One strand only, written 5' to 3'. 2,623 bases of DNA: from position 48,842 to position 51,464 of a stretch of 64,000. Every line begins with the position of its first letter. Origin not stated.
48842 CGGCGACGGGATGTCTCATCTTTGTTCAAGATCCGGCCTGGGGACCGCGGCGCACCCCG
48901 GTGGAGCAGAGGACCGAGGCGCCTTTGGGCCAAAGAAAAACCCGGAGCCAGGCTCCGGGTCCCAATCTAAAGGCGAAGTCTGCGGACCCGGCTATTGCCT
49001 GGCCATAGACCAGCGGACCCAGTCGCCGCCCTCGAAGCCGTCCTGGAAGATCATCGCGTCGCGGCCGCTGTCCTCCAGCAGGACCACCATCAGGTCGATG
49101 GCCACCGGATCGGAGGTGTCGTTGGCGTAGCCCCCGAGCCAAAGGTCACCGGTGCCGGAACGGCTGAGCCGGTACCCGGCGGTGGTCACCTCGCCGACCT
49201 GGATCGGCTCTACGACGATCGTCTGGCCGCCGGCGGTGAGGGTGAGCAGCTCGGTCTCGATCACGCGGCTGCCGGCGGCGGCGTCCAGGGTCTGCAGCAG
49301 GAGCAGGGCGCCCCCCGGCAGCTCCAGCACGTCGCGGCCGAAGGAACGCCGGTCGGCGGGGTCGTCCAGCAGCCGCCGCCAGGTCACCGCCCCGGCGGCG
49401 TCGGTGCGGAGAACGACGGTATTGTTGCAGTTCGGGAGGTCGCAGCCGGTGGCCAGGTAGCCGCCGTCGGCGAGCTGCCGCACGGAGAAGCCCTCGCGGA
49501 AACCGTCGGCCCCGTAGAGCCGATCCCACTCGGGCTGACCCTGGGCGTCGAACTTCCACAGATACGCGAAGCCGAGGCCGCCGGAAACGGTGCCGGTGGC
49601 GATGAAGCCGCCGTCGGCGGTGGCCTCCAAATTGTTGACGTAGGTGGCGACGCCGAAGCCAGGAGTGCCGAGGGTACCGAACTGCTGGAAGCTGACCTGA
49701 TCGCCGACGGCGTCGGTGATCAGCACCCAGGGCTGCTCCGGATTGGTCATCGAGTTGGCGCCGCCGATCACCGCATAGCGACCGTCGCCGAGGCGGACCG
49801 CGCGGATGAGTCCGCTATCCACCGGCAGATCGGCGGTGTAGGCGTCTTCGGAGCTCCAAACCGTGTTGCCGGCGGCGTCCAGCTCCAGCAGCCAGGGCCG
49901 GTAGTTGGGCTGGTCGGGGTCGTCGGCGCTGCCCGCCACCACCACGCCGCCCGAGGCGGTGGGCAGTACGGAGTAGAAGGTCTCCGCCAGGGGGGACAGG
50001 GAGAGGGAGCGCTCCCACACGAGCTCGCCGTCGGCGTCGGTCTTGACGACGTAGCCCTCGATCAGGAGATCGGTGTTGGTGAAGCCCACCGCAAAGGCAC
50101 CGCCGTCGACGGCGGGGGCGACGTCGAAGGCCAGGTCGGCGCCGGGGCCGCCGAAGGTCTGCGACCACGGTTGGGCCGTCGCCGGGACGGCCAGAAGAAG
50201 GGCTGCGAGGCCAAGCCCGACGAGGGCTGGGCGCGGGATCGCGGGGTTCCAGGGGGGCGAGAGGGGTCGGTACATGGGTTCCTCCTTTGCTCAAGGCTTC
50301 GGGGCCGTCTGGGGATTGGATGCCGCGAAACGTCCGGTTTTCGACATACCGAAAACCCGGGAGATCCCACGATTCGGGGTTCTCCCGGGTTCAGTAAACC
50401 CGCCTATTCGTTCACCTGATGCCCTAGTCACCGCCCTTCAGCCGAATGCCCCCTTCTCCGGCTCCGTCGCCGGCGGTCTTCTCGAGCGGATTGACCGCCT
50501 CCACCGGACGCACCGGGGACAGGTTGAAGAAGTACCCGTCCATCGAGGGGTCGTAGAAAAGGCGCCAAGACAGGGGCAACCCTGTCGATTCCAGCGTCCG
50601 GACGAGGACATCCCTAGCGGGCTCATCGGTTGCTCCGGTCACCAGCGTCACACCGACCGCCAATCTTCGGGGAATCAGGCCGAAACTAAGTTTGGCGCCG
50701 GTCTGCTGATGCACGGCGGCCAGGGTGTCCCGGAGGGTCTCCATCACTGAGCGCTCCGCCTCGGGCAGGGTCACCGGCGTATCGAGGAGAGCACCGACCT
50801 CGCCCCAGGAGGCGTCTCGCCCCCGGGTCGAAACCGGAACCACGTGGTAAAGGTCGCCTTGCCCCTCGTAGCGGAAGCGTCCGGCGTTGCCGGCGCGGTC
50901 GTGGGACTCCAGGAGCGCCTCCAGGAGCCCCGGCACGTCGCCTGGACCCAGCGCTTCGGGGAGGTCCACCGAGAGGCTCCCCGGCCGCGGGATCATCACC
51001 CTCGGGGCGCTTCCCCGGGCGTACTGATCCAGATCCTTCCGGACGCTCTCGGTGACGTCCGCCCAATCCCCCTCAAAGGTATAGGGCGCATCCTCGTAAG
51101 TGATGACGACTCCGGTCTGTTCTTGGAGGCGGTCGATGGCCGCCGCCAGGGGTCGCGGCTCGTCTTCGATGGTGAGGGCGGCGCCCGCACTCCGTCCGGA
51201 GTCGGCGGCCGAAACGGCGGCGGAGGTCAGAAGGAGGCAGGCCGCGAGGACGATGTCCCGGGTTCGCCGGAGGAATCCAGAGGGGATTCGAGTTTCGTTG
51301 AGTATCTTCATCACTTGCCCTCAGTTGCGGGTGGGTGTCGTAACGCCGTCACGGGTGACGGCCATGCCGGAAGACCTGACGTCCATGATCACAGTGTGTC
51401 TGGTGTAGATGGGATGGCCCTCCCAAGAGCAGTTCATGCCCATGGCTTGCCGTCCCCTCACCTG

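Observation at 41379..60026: Candidate new system: tandem giant Cys-rich surface protein + cognate secreted partner cassettes beside an ECF/anti-sigma pair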

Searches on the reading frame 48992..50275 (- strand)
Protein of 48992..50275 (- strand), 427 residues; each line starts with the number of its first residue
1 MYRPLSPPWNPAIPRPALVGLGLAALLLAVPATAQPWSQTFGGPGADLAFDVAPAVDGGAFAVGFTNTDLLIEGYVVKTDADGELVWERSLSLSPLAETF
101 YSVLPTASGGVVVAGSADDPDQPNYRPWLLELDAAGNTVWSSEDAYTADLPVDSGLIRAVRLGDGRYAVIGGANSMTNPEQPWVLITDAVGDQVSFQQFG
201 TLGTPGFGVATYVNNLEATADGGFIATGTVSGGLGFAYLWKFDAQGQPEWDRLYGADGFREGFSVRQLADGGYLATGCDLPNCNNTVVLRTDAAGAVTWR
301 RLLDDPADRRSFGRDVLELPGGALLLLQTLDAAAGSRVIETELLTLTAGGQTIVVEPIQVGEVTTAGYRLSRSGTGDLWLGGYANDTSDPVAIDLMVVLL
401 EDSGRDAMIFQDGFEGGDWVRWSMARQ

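Call 4: search_protein_families(library=pfam, proteins=[window:48992-50275:-], max_evalue=0.01)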
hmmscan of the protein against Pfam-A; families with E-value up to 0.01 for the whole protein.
window:48992-50275:- (427 aa): 1 family
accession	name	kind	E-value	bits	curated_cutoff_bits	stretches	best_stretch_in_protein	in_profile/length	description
PF13360.13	PQQ_2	-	6.9e-06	26.3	27.6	1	35-168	15-121/233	Outer membrane protein assembly factor BamB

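Call 5: search_protein_families(library=ncbifam, proteins=[window:48992-50275:-], max_evalue=0.01)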
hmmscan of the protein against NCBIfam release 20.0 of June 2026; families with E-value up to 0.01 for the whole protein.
window:48992-50275:- (427 aa): 0 families

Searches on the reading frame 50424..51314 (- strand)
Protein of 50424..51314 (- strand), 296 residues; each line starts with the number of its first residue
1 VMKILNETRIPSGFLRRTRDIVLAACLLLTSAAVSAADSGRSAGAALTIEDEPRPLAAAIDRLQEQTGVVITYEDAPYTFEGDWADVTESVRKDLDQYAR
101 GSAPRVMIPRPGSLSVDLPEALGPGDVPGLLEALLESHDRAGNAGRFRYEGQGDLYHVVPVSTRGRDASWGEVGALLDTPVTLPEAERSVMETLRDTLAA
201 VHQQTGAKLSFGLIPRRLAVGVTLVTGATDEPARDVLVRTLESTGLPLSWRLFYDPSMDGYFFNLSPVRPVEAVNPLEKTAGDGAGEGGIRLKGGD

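Call 4: search_protein_families(library=pfam, proteins=[window:50424-51314:-], max_evalue=0.01)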
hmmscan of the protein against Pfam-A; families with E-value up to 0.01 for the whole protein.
window:50424-51314:- (296 aa): 0 families

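Call 5: search_protein_families(library=ncbifam, proteins=[window:50424-51314:-], max_evalue=0.01)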
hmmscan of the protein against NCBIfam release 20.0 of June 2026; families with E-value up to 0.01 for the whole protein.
window:50424-51314:- (296 aa): 0 families

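Call 80: find_encoding_contigs(protein=window:50424-51311:-, flank=10000, max_places=6)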
Protein window:50424-51311:- (295 aa): 1 contig read that carries it; 1 place shown.
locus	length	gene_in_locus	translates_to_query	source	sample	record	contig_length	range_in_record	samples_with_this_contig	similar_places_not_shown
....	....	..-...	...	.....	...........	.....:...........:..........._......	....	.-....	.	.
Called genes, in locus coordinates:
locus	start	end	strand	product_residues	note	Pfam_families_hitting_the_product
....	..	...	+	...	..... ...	-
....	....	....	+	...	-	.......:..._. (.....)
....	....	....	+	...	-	?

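Call 92: search_protein_families(library=pfam, proteins=[window:50424-51314:-], max_evalue=5)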
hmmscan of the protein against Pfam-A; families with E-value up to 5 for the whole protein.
window:50424-51314:- (296 aa): 0 families

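Call 98: search_dna_similar(query=window:50424-51314:-, collection=plasmids, mode=protein, max_evalue=0.001, max_rows=10)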
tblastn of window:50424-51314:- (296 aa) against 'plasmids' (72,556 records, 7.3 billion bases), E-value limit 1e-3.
No match.
